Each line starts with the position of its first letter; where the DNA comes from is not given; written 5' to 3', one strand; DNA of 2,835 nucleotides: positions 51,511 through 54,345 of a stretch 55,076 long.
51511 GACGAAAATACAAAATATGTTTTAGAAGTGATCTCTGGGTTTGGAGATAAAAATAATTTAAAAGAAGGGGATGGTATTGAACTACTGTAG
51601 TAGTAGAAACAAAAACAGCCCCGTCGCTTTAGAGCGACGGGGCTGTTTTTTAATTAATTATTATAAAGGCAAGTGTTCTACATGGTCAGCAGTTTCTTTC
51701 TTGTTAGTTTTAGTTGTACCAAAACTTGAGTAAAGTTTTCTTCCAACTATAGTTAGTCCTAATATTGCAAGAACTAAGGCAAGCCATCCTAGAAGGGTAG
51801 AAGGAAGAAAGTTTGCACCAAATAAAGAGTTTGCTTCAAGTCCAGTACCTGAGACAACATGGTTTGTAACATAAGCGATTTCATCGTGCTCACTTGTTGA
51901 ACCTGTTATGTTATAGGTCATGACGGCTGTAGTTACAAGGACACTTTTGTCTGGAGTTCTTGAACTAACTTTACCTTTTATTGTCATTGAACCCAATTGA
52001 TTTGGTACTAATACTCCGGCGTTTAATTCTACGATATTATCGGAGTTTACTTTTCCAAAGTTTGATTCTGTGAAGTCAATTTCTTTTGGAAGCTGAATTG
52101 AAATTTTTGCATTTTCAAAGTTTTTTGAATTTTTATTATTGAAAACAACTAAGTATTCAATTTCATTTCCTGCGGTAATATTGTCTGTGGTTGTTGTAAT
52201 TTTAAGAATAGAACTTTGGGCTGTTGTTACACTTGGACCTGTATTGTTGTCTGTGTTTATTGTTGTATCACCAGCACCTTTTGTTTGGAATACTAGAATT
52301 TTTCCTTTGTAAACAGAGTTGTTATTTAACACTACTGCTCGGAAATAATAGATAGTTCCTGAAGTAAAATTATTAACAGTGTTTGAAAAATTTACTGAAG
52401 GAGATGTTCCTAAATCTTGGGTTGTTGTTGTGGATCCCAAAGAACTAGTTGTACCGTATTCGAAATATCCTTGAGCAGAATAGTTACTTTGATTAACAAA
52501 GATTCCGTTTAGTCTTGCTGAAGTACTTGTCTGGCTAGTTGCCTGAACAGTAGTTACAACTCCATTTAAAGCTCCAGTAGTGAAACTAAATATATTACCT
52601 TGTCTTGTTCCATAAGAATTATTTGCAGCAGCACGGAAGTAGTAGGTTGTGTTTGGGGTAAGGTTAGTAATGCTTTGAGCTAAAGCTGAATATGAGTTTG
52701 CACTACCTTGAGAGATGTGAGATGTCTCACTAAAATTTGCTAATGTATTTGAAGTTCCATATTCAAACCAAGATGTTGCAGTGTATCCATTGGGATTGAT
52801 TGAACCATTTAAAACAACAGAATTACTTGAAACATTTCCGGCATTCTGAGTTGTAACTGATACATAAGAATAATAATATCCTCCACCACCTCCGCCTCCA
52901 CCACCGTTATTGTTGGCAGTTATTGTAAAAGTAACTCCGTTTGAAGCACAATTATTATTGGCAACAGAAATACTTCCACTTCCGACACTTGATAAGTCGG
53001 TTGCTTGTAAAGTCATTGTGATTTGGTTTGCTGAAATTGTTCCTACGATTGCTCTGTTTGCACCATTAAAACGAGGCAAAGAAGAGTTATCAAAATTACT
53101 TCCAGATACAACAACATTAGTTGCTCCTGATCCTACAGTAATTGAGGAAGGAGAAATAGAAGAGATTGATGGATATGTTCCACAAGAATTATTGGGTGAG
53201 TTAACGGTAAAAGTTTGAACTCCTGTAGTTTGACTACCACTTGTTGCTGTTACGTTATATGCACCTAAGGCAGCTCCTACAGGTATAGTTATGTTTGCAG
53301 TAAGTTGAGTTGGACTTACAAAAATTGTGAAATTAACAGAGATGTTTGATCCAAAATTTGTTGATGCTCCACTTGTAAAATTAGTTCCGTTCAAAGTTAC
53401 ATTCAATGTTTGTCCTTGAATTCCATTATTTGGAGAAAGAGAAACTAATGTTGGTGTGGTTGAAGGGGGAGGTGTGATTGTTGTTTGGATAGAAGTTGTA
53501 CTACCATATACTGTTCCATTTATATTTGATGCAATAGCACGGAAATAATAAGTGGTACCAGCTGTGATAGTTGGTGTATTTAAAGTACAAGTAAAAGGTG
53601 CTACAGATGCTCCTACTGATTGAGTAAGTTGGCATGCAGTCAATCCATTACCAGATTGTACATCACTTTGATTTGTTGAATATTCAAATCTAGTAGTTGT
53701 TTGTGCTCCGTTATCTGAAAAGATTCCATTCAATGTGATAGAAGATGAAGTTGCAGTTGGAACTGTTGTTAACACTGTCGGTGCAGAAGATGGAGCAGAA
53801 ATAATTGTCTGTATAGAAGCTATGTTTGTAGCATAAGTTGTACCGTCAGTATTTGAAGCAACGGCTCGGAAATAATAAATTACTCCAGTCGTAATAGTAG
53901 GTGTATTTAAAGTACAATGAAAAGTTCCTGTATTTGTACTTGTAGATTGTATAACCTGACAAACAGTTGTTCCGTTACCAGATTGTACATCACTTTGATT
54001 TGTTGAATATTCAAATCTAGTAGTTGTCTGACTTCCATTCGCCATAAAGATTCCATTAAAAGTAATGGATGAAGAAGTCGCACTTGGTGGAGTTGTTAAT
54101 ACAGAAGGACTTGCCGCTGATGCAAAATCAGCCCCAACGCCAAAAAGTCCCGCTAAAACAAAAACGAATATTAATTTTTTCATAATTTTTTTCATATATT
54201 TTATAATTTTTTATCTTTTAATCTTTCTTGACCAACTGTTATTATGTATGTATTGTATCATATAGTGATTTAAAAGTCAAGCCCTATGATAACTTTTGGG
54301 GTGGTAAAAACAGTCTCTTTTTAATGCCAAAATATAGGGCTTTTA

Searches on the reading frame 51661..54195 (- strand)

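Call 11: search_protein_families(library=pfam, proteins=[window:51661-54195:-], max_evalue=0.001)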
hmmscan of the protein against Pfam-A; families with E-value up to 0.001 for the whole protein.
window:51661-54195:- (844 aa): 4 families
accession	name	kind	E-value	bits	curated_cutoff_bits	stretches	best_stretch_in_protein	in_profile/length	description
PF01833.30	TIG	-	6.3e-07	29.7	20.9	1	342-425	1-84/84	IPT/TIG domain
PF16656.11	Pur_ac_phosph_N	-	8.1e-05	23.6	30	1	472-540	25-93/93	Purple acid Phosphatase, N-terminal domain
PF09099.16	Qn_am_d_aIII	-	0.00013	22.7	22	0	248-317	2-69/82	Quinohemoprotein amine dehydrogenase, alpha subunit domain III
PF16655.11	PhoD_N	-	0.00074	20.5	30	0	452-526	5-80/90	PhoD-like phosphatase, N-terminal domain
